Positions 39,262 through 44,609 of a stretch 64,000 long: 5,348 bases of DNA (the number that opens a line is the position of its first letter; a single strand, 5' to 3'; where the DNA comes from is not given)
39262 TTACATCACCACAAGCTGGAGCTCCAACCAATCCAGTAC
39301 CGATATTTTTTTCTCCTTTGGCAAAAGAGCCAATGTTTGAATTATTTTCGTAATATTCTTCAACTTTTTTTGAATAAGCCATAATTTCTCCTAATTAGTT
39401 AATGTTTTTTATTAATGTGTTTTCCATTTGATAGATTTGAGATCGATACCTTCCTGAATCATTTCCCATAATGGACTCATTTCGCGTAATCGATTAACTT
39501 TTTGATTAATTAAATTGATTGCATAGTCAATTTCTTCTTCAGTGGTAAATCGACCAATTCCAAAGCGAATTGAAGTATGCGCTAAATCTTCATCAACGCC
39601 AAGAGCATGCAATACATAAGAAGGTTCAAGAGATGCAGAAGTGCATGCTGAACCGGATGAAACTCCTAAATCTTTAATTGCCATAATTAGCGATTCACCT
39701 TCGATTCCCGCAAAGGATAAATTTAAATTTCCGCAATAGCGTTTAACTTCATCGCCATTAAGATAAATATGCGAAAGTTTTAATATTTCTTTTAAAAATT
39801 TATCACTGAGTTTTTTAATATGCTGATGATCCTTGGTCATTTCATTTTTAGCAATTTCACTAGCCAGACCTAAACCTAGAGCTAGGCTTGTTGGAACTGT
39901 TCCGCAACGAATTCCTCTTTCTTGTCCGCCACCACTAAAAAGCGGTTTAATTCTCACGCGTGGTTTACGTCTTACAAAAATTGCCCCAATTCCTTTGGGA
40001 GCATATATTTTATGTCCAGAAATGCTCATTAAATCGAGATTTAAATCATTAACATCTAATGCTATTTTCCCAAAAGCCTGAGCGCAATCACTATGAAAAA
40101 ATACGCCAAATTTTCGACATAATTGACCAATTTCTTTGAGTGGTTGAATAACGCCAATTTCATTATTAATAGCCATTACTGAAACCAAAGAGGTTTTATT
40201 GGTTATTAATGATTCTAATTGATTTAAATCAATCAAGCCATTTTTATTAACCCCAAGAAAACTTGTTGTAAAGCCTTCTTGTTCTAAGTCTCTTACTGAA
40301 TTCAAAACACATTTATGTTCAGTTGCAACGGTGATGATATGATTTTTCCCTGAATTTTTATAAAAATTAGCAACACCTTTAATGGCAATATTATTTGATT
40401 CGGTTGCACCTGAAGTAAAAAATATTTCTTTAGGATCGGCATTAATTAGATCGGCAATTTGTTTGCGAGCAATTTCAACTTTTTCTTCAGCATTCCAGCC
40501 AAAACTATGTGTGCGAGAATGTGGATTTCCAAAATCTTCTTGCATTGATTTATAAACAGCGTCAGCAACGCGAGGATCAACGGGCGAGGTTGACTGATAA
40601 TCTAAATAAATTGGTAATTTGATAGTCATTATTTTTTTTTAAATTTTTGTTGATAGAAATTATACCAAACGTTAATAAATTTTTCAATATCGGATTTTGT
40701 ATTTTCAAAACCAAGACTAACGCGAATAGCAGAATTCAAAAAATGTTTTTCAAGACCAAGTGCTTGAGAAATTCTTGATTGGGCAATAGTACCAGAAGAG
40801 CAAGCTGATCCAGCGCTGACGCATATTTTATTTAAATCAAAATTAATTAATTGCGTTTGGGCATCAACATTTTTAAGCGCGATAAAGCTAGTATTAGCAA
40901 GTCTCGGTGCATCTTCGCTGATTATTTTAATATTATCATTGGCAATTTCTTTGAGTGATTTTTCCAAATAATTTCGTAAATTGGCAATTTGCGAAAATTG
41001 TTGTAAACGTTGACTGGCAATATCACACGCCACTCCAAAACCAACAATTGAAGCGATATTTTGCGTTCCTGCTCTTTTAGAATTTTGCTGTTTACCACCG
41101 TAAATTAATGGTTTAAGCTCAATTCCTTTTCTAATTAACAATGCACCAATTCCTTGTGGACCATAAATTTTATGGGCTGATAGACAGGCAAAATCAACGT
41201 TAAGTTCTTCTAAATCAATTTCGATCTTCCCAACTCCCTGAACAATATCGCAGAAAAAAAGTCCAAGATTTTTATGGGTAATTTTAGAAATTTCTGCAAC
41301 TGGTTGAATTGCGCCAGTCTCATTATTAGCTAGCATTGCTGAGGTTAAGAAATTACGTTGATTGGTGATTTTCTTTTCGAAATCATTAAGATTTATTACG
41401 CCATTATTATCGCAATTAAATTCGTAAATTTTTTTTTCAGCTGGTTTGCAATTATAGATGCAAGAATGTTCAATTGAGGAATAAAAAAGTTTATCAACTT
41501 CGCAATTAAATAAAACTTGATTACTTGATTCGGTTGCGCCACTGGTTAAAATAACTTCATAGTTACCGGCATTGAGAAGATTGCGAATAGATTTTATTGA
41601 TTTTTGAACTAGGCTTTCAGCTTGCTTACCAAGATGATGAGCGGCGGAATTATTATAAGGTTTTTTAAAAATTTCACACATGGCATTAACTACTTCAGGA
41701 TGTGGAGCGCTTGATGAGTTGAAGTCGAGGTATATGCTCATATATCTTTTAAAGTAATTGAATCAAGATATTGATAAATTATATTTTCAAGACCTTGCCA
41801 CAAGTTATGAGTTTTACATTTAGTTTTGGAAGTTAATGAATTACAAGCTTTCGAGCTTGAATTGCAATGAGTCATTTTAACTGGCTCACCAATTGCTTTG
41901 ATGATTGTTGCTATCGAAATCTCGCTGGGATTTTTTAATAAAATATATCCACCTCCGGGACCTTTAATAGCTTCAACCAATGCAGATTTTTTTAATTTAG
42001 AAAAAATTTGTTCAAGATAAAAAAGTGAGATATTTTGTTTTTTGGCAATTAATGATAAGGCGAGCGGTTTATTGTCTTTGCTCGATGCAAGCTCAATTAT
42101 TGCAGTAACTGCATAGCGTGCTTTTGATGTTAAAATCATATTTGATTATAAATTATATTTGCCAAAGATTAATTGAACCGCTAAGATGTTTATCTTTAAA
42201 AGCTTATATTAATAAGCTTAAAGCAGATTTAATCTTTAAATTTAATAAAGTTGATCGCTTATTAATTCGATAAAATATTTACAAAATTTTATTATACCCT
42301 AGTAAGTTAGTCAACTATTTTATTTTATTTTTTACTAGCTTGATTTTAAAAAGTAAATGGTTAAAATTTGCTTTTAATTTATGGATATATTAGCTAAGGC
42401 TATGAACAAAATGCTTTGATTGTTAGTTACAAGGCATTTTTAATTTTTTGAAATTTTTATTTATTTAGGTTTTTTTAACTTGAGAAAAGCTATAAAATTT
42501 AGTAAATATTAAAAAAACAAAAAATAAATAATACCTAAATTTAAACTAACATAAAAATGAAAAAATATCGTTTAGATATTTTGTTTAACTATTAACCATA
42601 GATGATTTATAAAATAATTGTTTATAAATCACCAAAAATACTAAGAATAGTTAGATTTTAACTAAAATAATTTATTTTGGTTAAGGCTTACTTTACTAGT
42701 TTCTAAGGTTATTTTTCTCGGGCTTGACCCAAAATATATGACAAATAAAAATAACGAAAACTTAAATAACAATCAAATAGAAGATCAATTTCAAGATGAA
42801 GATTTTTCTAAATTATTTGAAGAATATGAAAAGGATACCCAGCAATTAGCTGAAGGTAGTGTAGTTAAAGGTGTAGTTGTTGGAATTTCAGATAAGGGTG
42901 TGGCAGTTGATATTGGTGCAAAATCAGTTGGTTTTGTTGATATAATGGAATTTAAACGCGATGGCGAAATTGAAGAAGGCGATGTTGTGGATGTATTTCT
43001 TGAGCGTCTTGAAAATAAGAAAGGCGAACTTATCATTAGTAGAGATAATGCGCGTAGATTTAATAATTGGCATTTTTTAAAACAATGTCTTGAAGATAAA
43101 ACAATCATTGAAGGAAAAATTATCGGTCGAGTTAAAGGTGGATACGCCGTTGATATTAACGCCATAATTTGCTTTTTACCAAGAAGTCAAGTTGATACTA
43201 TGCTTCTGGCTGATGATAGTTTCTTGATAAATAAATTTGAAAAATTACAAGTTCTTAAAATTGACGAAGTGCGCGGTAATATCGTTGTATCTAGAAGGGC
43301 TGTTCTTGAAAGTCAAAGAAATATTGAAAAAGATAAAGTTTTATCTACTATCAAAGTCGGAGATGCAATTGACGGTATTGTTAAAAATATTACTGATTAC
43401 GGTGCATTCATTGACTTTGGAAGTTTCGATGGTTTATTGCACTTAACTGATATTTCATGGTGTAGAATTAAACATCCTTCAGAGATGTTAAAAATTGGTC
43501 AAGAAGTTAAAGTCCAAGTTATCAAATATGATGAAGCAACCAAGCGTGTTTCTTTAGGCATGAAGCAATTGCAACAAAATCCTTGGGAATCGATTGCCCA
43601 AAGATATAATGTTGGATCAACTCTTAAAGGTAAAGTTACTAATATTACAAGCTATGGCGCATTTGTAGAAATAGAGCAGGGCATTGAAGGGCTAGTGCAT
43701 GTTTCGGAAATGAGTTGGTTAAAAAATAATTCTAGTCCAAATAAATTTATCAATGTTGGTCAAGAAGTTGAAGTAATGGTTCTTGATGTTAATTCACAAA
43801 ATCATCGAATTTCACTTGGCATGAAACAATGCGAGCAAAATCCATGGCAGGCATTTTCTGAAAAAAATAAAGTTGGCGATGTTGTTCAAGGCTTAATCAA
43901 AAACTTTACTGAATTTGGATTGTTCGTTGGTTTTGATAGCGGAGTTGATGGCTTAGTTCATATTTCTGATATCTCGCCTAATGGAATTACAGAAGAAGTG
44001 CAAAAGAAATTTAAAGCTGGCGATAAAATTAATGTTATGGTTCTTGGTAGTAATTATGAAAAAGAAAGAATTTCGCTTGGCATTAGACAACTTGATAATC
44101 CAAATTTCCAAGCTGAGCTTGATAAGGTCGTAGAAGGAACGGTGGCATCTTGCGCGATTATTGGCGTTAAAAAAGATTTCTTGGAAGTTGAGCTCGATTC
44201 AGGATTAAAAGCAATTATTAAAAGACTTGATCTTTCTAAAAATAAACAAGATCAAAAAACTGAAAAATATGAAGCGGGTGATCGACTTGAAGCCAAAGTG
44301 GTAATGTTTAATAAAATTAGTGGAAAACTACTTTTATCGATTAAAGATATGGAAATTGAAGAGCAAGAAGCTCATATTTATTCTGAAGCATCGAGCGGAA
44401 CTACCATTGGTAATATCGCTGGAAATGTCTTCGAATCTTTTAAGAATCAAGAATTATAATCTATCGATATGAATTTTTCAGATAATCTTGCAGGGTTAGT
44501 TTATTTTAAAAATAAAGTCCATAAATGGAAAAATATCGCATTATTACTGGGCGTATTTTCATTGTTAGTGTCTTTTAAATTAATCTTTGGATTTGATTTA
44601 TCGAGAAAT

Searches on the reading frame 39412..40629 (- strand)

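Call 53: search_protein_families(library=pfam, proteins=[window:39412-40629:-], max_evalue=0.0001)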
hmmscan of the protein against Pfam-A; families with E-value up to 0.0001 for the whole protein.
window:39412-40629:- (405 aa): 2 families
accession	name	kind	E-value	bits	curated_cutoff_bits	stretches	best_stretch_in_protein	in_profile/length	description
PF00266.25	Aminotran_5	-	5.3e-83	279.5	21.5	1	7-369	1-370/371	Aminotransferase class-V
PF01041.23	DegT_DnrJ_EryC1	-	4.2e-07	30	19.8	1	75-188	48-152/360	DegT/DnrJ/EryC1/StrS aminotransferase family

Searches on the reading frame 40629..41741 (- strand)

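Call 53: search_protein_families(library=pfam, proteins=[window:40629-41741:-], max_evalue=0.0001)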
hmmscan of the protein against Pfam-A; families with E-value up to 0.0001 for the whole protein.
window:40629-41741:- (370 aa): 1 family
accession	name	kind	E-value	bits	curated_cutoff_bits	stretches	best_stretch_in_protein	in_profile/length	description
PF00266.25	Aminotran_5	-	3.4e-63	214.3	21.5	1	3-355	1-371/371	Aminotransferase class-V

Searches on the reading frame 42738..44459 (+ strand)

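Call 53: search_protein_families(library=pfam, proteins=[window:42738-44459:+], max_evalue=0.0001)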
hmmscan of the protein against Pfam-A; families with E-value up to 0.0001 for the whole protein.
window:42738-44459:+ (573 aa): 7 families
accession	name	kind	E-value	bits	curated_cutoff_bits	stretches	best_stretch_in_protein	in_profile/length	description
PF00575.29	S1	-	3.5e-76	252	22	6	290-363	2-74/74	S1 RNA binding domain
PF23459.1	S1_RRP5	-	6.4e-26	91.2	27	1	293-356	4-66/72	RRP5 S1 domain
PF21710.3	Spt6_S1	-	1.5e-16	60.9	27.5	0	293-361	17-85/91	Spt6, S1/OB domain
PF24685.1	OB_RRP5_4th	-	3.9e-07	30.4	31.5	0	404-438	38-71/92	RRP5 OB-fold domain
PF13509.12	S1_2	-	5.6e-07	30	21.8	0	40-88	2-48/61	S1 domain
PF17092.11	PCB_OB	-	1.7e-05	26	27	0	279-348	17-97/111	Penicillin-binding protein OB-like domain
PF24682.1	OB_RRP5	-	5.2e-05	23.3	27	0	500-536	50-88/90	RRP5 OB-fold domain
